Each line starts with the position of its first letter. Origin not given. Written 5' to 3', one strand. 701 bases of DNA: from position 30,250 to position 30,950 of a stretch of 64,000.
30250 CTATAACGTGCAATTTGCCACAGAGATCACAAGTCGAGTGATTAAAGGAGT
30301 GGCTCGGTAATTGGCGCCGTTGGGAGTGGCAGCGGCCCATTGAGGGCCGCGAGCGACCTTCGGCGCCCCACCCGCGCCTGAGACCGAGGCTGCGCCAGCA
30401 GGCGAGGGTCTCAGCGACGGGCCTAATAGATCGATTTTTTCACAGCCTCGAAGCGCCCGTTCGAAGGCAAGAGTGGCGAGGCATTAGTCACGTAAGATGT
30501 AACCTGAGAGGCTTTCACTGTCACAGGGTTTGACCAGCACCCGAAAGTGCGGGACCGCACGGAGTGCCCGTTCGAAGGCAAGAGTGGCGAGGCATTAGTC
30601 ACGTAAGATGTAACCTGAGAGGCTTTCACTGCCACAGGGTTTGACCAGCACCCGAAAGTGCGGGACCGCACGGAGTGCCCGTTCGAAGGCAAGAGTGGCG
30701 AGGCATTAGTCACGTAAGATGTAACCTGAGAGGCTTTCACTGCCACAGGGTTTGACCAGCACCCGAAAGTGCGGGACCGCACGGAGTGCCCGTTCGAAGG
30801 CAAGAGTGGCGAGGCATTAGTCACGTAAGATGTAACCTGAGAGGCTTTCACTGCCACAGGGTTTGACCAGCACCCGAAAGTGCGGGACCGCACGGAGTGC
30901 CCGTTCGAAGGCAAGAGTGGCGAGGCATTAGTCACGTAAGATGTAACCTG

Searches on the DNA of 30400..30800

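Call 65: search_rna_families(source=window, start=30400, end=30800, threshold=evalue, max_evalue=10)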
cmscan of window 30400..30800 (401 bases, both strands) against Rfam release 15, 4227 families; matches with E-value up to 10: 1.
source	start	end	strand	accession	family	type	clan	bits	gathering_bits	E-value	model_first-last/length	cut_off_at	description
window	30445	30468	+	RF01843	neisseria_FSE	Cis-reg; frameshift_element;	-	21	50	0.03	1-40/40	no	neiserria ribosomal frameshift element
